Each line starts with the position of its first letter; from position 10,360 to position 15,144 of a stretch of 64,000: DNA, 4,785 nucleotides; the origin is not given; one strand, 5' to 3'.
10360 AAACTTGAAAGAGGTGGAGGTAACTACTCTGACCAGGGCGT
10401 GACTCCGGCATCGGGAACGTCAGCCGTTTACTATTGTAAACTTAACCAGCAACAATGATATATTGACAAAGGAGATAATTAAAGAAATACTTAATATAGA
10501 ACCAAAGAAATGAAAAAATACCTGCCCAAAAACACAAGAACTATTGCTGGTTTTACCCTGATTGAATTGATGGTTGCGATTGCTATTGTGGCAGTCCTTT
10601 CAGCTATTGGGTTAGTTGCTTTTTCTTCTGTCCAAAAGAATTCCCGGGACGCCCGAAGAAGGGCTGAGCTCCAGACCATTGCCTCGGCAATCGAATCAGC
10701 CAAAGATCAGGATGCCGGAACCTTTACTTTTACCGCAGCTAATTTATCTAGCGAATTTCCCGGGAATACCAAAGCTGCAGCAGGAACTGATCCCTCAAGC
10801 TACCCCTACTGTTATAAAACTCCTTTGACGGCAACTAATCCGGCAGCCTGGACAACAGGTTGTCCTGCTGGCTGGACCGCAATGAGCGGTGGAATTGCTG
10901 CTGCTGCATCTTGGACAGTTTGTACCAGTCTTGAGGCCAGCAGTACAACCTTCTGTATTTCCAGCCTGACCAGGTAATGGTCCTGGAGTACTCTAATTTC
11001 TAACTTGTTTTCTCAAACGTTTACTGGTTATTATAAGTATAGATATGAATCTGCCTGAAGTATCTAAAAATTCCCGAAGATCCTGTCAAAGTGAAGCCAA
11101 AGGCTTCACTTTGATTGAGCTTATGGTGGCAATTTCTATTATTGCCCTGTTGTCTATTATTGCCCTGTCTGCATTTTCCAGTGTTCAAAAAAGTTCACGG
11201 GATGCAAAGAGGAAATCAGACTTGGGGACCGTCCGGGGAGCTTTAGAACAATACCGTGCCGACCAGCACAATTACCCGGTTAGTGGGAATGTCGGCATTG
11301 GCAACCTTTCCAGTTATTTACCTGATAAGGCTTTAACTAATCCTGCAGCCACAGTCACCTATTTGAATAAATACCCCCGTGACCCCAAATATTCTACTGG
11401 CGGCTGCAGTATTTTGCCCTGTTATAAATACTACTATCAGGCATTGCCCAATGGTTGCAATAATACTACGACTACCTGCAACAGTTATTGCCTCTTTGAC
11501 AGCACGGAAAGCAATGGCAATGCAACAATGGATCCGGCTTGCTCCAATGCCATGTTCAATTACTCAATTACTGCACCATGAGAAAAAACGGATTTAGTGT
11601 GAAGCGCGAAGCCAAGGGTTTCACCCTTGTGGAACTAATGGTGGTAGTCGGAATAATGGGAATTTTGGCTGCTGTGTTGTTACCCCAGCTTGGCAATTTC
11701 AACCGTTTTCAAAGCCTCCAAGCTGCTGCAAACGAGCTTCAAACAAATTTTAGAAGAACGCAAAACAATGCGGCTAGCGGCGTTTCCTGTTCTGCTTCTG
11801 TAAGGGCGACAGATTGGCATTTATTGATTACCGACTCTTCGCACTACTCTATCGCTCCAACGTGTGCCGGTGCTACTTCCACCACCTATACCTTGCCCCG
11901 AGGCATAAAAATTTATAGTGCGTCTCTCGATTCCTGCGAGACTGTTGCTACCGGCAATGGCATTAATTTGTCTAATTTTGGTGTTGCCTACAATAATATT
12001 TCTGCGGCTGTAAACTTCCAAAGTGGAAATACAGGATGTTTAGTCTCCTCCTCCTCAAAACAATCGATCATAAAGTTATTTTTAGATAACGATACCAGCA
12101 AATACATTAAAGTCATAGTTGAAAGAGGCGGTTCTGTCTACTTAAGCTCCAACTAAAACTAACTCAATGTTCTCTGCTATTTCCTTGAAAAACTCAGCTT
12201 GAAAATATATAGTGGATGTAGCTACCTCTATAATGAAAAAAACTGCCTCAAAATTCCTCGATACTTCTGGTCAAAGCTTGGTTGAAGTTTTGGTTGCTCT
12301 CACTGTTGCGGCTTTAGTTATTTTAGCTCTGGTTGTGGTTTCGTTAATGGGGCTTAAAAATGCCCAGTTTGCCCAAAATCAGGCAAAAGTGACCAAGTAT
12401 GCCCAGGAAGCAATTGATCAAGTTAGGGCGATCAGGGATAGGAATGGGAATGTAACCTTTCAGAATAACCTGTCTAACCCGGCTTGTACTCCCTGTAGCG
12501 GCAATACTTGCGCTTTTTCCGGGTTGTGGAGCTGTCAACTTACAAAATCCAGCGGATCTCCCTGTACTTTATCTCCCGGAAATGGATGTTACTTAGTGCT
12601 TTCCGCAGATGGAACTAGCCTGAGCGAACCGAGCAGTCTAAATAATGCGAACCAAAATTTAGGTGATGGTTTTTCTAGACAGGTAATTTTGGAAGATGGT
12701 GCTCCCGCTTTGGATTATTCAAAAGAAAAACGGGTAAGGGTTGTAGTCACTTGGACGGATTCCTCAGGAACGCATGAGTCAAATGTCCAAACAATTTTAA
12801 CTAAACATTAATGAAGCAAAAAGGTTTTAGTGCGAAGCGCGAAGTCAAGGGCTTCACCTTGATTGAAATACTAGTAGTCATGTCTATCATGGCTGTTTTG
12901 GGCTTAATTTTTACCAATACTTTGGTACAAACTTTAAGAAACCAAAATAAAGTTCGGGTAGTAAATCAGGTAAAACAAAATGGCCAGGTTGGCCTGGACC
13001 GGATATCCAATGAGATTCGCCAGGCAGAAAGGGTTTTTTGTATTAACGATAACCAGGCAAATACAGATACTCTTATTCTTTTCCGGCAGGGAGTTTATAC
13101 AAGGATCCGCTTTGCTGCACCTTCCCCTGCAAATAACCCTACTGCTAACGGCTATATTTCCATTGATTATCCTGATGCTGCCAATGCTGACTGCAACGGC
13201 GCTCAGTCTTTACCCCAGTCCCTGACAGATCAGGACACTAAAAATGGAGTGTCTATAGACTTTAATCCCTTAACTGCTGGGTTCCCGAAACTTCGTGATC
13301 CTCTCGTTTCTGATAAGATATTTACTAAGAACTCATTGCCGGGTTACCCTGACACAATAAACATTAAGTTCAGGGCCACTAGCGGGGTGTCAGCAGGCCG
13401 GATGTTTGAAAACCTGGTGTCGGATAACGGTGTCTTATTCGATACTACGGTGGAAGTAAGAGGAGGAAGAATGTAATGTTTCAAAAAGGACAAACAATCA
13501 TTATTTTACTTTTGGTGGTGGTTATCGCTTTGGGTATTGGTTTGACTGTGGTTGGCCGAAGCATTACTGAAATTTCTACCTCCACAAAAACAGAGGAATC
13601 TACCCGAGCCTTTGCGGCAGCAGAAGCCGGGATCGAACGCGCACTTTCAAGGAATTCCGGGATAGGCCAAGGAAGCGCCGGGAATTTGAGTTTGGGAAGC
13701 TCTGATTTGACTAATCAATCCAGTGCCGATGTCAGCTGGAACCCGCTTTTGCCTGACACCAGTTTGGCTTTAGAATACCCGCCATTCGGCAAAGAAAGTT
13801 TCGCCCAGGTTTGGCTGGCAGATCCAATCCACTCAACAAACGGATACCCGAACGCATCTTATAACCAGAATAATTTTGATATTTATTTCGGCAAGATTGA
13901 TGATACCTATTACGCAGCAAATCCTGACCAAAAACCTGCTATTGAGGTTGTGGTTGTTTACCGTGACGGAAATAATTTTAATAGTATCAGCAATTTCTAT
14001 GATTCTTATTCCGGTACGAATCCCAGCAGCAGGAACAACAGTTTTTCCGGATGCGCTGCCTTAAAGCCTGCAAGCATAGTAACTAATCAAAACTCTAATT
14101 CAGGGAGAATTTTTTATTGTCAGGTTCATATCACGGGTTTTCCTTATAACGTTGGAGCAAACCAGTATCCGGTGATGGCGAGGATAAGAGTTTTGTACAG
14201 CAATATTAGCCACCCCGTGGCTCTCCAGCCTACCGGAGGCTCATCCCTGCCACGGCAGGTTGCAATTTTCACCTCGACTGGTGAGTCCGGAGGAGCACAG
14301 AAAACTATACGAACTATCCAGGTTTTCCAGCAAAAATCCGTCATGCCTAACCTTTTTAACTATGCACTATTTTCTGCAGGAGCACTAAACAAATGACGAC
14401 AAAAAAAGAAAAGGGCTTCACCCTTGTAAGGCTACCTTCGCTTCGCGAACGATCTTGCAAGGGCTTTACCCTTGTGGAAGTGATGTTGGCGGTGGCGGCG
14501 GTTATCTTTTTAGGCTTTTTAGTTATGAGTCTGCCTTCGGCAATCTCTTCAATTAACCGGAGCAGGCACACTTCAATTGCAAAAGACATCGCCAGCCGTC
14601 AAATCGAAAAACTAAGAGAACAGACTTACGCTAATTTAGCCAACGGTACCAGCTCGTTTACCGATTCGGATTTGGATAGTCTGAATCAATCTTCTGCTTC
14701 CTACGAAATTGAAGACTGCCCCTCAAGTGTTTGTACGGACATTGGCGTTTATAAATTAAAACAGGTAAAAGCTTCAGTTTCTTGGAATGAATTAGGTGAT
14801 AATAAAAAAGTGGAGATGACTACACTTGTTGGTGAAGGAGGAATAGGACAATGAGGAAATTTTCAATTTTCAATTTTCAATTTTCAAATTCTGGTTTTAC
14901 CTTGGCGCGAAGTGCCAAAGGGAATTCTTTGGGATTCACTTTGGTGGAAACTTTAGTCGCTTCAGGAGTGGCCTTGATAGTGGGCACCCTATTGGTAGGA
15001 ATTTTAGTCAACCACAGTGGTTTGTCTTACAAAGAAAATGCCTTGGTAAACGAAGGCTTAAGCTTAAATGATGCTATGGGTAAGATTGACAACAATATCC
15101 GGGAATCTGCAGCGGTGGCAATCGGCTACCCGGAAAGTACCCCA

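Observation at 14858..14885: Heptanucleotide tandem repeat (AATTTTC)x4 at the 5' end of a pseudopilin gene: candidate phase-variation switch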

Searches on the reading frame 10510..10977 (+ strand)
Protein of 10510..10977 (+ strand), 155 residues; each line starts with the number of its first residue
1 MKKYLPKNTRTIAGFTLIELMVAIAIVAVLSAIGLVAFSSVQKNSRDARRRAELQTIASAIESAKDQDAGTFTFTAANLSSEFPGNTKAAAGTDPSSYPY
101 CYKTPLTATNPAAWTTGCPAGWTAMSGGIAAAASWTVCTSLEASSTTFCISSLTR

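Call 11: search_protein_families(library=pfam, proteins=[window:10510-10977:+], max_evalue=0.01)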
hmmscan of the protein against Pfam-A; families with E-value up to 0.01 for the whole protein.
window:10510-10977:+ (155 aa): 1 family
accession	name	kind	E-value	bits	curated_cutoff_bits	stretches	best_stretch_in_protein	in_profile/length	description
PF07963.17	N_methyl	-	1.4e-07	31.2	21.2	1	12-34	4-26/27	Prokaryotic N-terminal methylation motif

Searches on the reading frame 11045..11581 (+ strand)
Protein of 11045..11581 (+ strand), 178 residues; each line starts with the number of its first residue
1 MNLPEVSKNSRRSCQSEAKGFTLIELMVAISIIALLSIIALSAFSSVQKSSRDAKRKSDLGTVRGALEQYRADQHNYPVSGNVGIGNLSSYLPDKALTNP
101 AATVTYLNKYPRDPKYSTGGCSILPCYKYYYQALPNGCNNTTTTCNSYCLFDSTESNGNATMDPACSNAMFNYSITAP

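Call 11: search_protein_families(library=pfam, proteins=[window:11045-11581:+], max_evalue=0.01)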
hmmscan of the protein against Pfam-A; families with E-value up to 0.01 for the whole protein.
window:11045-11581:+ (178 aa): 2 families
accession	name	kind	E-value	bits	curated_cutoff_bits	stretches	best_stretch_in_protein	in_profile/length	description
PF07963.17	N_methyl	-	1.5e-07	31.2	21.2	1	19-41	5-27/27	Prokaryotic N-terminal methylation motif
PF08334.16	T2SSG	-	0.0049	17.3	21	1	48-114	6-69/108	Type II secretion system (T2SS), protein G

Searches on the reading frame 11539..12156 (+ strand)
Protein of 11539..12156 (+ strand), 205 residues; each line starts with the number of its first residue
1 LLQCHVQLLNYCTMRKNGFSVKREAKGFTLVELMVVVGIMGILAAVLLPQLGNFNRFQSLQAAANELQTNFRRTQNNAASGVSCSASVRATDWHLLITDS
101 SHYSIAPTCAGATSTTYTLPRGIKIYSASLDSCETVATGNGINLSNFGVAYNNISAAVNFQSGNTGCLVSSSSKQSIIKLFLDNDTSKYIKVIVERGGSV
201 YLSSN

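Call 11: search_protein_families(library=pfam, proteins=[window:11539-12156:+], max_evalue=0.01)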
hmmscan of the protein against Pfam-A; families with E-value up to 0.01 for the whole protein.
window:11539-12156:+ (205 aa): 1 family
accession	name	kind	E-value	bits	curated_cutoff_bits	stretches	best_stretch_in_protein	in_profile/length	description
PF07963.17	N_methyl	-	8.3e-08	31.9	21.2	1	25-48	4-27/27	Prokaryotic N-terminal methylation motif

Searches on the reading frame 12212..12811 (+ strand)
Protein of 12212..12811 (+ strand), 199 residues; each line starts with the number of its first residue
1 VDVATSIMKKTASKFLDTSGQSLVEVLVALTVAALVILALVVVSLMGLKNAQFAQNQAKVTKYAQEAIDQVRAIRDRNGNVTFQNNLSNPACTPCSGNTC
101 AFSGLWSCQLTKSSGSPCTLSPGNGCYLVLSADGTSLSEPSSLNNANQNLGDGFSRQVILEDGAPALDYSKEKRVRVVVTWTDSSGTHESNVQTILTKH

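Call 11: search_protein_families(library=pfam, proteins=[window:12212-12811:+], max_evalue=0.01)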
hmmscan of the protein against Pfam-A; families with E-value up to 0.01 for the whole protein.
window:12212-12811:+ (199 aa): 1 family
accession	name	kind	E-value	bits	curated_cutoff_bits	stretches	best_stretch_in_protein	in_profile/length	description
PF07963.17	N_methyl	-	0.001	19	21.2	1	19-40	5-26/27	Prokaryotic N-terminal methylation motif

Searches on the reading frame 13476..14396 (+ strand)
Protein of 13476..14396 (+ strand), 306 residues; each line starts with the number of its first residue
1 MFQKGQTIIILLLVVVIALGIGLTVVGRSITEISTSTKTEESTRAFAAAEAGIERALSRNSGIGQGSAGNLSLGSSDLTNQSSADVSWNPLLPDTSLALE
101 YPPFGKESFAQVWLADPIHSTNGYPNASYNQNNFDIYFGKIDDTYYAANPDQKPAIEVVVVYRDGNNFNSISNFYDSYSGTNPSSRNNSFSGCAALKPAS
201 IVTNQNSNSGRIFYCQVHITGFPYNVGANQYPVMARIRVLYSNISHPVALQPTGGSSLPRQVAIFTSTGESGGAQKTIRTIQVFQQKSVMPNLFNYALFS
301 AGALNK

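Call 11: search_protein_families(library=pfam, proteins=[window:13476-14396:+], max_evalue=0.01)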
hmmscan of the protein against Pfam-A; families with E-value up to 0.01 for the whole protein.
window:13476-14396:+ (306 aa): 1 family
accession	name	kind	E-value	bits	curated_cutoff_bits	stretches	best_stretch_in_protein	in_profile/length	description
PF14341.11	PilX_N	-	0.00017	22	25.5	1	4-54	1-51/51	PilX N-terminal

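Call 68: search_protein_families(library=ncbifam, proteins=[window:13476-14396:+], max_evalue=0.01)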
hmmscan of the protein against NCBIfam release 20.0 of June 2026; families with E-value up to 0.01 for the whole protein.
window:13476-14396:+ (306 aa): 0 families

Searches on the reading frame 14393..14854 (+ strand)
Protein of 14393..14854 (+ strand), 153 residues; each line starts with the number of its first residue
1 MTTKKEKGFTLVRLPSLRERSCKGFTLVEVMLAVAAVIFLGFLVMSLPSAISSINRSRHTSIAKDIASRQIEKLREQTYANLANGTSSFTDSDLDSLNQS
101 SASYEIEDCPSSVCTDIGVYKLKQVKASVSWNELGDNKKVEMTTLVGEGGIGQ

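Call 11: search_protein_families(library=pfam, proteins=[window:14393-14854:+], max_evalue=0.01)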
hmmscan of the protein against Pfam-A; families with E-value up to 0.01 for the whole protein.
window:14393-14854:+ (153 aa): 1 family
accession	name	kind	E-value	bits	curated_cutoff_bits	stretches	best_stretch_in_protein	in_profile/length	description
PF07963.17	N_methyl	-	1.3e-06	28.2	21.2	1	20-35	2-17/27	Prokaryotic N-terminal methylation motif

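Call 13: find_encoding_contigs(protein=window:14393-14854:+, flank=5000, max_places=10)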
Protein window:14393-14854:+ (153 aa): 7 contigs read that carry it; 2 places shown.
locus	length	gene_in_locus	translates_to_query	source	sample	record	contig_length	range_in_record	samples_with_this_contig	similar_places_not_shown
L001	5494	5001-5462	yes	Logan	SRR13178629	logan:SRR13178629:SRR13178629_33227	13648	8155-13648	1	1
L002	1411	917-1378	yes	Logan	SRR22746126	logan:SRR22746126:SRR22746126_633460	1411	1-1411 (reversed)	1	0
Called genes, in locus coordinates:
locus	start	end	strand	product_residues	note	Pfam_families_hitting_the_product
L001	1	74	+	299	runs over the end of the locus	PF06750:A24_N_bact, PF01478:Peptidase_A24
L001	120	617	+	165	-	PF07963:N_methyl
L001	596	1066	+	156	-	PF07963:N_methyl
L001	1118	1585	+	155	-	PF07963:N_methyl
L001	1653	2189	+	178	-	PF07963:N_methyl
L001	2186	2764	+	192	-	PF07963:N_methyl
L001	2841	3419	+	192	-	-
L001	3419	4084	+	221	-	PF07963:N_methyl (weak)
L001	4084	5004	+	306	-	-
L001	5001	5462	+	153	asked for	PF07963:N_methyl (faint)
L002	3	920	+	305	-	?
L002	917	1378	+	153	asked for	PF07963:N_methyl (faint)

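Call 24: list_cluster_members(proteins=[P0001, window:14393-14854:+, window:15498-17276:+])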
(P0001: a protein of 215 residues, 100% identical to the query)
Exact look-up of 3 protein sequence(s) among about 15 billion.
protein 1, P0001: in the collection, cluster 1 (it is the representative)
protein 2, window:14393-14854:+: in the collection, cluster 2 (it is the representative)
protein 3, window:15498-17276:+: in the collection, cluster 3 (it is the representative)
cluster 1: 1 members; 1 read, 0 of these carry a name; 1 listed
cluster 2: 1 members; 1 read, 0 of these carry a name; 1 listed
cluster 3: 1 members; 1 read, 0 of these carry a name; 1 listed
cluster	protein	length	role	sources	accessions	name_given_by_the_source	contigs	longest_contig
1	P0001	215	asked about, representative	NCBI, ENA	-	-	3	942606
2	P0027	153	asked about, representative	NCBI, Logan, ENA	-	-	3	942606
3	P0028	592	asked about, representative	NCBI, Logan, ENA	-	-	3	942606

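Call 68: search_protein_families(library=ncbifam, proteins=[window:14393-14854:+], max_evalue=0.01)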
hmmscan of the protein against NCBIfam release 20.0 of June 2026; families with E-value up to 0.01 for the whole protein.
window:14393-14854:+ (153 aa): 7 families
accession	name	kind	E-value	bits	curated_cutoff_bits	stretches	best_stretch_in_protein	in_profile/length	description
TIGR02532.1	IV_pilin_GFxxxE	domain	7.5e-05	22.4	16.3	1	22-36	1-15/24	prepilin-type N-terminal cleavage/methylation domain-containing protein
NF041013.1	T4P_ComGE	equivalog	0.00034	20.6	49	1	21-78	2-60/83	competence type IV pilus minor pilin ComGE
TIGR02523.1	type_IV_pilV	equivalog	0.00053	20.5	52.2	1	23-117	2-92/139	type IV pilus modification protein PilV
TIGR01710.1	typeII_sec_gspG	equivalog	0.0037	17.3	88.85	1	23-68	1-44/134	type II secretion system major pseudopilin GspG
NF047828.1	T3SSXpsI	equivalog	0.0042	17.1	150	0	23-145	2-124/132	type II secretion system protein XpsI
TIGR01707.1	gspI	equivalog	0.0079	16.7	44.35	0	24-77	1-55/101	type II secretion system minor pseudopilin GspI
NF041002.1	pilin_ComGF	equivalog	0.0084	16.3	80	0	23-72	2-53/139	competence type IV pilus minor pilin ComGF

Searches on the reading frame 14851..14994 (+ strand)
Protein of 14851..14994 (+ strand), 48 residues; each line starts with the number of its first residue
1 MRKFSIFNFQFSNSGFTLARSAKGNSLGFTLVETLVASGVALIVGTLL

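Call 56: search_protein_representatives(protein=window:14851-14994:+)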
Query: 48 residues. Proteins with E-value up to 0.001 (for the whole library): 1; up to 1e-10: 0; up to 1e-30: 0. The best 1 are listed.
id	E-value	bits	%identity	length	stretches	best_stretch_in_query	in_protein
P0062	9.9e-05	37.6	32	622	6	14-44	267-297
